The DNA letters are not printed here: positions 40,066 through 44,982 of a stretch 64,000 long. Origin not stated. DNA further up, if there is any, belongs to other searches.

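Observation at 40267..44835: C25 domain of the giant protein may lack the catalytic His (GDG instead of GHG)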

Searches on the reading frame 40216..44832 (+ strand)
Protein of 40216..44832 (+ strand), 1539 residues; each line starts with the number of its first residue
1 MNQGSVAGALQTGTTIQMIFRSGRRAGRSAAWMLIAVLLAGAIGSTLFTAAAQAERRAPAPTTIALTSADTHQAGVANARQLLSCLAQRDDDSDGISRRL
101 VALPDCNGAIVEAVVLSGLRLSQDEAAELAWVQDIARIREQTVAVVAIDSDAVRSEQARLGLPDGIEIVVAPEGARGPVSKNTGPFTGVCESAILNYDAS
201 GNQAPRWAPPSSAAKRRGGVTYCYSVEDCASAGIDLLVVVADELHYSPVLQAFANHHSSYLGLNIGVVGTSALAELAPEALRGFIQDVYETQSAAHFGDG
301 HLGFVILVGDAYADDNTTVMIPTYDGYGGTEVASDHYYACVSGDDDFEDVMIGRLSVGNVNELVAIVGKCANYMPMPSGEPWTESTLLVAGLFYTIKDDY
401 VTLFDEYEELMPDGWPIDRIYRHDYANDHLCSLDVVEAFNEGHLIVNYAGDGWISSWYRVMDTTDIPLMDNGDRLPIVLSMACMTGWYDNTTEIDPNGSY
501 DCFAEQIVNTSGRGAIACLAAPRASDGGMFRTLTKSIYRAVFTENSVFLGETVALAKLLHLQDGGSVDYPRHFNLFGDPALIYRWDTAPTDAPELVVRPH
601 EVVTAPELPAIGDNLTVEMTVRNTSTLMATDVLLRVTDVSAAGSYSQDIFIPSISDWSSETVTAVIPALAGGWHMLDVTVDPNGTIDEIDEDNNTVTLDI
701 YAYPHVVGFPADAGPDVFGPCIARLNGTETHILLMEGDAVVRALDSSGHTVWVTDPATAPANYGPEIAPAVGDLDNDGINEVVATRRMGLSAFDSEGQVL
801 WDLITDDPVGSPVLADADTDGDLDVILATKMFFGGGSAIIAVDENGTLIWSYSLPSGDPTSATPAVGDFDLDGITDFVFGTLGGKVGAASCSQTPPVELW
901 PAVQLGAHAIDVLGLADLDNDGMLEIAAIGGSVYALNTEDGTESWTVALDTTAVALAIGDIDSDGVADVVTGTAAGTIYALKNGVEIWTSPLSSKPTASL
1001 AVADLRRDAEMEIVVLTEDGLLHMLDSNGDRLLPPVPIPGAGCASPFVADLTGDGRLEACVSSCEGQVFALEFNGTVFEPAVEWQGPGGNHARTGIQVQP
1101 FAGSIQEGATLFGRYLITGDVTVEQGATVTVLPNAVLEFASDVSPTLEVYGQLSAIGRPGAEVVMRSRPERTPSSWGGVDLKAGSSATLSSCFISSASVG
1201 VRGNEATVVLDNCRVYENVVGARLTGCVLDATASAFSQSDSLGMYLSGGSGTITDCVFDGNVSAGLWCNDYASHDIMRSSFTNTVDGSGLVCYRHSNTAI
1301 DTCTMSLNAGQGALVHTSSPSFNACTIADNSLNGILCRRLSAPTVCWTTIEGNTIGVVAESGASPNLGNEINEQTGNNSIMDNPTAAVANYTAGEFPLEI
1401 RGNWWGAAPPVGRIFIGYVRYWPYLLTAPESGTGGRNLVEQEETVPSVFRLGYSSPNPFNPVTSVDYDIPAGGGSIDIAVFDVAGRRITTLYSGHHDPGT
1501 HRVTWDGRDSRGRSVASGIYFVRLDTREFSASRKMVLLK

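Call 3: search_protein_families(library=pfam, proteins=[window:40216-44832:+], max_evalue=1)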
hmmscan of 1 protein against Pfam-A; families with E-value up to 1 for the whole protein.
window:40216-44832:+ (1539 aa): 14 families
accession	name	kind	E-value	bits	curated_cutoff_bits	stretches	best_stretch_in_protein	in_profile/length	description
PF01364.23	Peptidase_C25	-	1.6e-54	186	23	1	237-581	2-372/374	Peptidase family C25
PF13517.12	FG-GAP_3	-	6e-20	72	26.9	4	917-970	1-60/61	FG-GAP-like repeat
PF13229.12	Beta_helix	-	4.2e-12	46.4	25.9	2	1243-1395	2-149/158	Right handed beta helix region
PF13360.13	PQQ_2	-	1.3e-11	45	27.6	2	921-1077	33-181/233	Outer membrane protein assembly factor BamB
PF25292.1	Beta-prop_CGLA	-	2.1e-10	41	26.8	2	980-1031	13-65/316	Lambda-carrageenase beta-propeller domain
PF13570.13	Beta-prop_ACSF4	-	2.6e-10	40.6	133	1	877-1076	106-292/329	Beta-alanine-activating enzyme, beta-propeller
PF07705.17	CARDB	-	3.5e-09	37.2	22.7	1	593-697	2-100/101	CARDB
PF13860.13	FlgD_ig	-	2e-08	34.5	27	1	1464-1524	13-73/79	FlgD Ig-like domain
PF01839.29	FG-GAP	-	3.2e-06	27.3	22.1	3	955-979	4-35/37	FG-GAP repeat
PF05048.19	NosD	-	5.5e-05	23.1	23.6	2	1179-1297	41-160/212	Periplasmic copper-binding protein (NosD)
PF14783.12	BBS2_Mid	-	0.002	18.7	27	1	941-978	68-105/108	Ciliary BBSome complex subunit 2, middle region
PF18962.6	Por_Secre_tail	-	0.034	14.9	27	1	1456-1536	3-74/75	Secretion system C-terminal sorting domain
PF23743.1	Beta-prop_BBS7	-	0.11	12.3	27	0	875-981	185-297/299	BBS7 beta-propeller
PF15907.11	Itfg2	-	0.66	9.6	27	0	920-981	220-279/330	Integrin-alpha FG-GAP repeat-containing protein 2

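Call 4: search_protein_families(library=ncbifam, proteins=[window:40216-44832:+], max_evalue=1)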
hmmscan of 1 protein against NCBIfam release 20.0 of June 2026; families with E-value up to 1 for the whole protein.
window:40216-44832:+ (1539 aa): 10 families
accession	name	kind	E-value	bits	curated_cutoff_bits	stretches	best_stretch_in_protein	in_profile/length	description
NF033707.1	T9SS_sortase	equivalog_domain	1e-29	102.9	420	2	232-582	365-731/1095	type IX secretion system sortase PorU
NF052324.1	PorU_rel_Nterm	equivalog_domain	2e-17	62.7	450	1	333-694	509-879/879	putative type IX secretion system sortase PorU2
TIGR03300.1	assembly_YfgL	equivalog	1.9e-09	36.7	285.2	1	921-1027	65-162/377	outer membrane protein assembly factor BamB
NF005176.1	PRK06655.1-1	equivalog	4e-06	26.9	230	1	1475-1528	98-151/197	flagellar hook assembly protein FlgD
TIGR04183.1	Por_Secre_tail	domain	3e-05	23.9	23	1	1456-1536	3-70/72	T9SS type A sorting domain-containing protein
NF009276.0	PRK12633.1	equivalog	4.8e-05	23.2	383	1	1462-1527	117-182/234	flagellar basal body rod modification protein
NF008351.0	PRK11138.1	equivalog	8.7e-05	21.2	423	1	920-1029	159-266/394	outer membrane protein assembly factor BamB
NF052228.1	T9SS_PorZ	equivalog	0.00063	18.3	260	1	1478-1528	699-744/757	type IX secretion system anionic LPS delivery protein PorZ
NF009277.0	PRK12634.1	equivalog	0.035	14.2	333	1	1473-1524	121-172/221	flagellar basal body rod modification protein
NF053608.1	Lsa66_OmpA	equivalog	0.16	10.3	700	1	1482-1527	185-229/581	fibronectin-binding adhesin Lsa66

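Call 5: search_solved_structures(query=window:40216-44832:+, max_evalue=1, show_alignments=3)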
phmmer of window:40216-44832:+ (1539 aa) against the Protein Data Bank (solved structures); distinct sequences matched with E-value up to 1: 24.
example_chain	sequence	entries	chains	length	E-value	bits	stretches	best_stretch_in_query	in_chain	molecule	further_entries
1cvr_A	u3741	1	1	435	3.5e-07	31.3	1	279-488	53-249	GINGIPAIN R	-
4ief_B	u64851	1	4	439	1.1e-06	29.6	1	280-488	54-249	Gingipain R2 Mature Domain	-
8orr_AAA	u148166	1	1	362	0.0018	19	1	919-1030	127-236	Outer membrane protein assembly factor BamB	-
3q54_A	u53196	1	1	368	0.0052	17.4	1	920-1030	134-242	Outer membrane assembly lipoprotein YfgL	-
5ljo_B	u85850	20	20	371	0.0053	17.4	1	920-1030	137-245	Outer membrane protein assembly factor BamB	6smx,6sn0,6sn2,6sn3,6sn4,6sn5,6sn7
2yh3_A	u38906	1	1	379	0.0054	17.4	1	920-1030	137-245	LIPOPROTEIN YFGL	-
8spr_B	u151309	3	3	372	0.0054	17.4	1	920-1030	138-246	Outer membrane protein assembly factor BamB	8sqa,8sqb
3prw_A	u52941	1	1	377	0.0055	17.4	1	920-1030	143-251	Lipoprotein yfgL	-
7nri_B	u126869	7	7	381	0.0055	17.3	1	920-1030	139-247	Outer membrane protein assembly factor BamB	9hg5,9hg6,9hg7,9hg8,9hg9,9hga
3q7m_A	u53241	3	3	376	0.0056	17.3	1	920-1030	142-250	Lipoprotein yfgL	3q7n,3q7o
28jl_B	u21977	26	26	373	0.0056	17.3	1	920-1030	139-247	Outer membrane protein assembly factor BamB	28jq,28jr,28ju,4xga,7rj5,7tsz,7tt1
5ayw_B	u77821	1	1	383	0.0056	17.3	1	920-1030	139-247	Outer membrane protein assembly factor BamB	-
5d0o_B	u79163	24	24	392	0.0056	17.3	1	920-1030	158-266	Outer membrane protein assembly factor BamB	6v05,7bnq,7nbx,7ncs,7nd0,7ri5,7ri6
3p1l_A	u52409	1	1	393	0.0058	17.3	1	920-1030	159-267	Lipoprotein yfgL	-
6lyq_B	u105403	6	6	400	0.0062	17.2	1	920-1030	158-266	Outer membrane protein assembly factor BamB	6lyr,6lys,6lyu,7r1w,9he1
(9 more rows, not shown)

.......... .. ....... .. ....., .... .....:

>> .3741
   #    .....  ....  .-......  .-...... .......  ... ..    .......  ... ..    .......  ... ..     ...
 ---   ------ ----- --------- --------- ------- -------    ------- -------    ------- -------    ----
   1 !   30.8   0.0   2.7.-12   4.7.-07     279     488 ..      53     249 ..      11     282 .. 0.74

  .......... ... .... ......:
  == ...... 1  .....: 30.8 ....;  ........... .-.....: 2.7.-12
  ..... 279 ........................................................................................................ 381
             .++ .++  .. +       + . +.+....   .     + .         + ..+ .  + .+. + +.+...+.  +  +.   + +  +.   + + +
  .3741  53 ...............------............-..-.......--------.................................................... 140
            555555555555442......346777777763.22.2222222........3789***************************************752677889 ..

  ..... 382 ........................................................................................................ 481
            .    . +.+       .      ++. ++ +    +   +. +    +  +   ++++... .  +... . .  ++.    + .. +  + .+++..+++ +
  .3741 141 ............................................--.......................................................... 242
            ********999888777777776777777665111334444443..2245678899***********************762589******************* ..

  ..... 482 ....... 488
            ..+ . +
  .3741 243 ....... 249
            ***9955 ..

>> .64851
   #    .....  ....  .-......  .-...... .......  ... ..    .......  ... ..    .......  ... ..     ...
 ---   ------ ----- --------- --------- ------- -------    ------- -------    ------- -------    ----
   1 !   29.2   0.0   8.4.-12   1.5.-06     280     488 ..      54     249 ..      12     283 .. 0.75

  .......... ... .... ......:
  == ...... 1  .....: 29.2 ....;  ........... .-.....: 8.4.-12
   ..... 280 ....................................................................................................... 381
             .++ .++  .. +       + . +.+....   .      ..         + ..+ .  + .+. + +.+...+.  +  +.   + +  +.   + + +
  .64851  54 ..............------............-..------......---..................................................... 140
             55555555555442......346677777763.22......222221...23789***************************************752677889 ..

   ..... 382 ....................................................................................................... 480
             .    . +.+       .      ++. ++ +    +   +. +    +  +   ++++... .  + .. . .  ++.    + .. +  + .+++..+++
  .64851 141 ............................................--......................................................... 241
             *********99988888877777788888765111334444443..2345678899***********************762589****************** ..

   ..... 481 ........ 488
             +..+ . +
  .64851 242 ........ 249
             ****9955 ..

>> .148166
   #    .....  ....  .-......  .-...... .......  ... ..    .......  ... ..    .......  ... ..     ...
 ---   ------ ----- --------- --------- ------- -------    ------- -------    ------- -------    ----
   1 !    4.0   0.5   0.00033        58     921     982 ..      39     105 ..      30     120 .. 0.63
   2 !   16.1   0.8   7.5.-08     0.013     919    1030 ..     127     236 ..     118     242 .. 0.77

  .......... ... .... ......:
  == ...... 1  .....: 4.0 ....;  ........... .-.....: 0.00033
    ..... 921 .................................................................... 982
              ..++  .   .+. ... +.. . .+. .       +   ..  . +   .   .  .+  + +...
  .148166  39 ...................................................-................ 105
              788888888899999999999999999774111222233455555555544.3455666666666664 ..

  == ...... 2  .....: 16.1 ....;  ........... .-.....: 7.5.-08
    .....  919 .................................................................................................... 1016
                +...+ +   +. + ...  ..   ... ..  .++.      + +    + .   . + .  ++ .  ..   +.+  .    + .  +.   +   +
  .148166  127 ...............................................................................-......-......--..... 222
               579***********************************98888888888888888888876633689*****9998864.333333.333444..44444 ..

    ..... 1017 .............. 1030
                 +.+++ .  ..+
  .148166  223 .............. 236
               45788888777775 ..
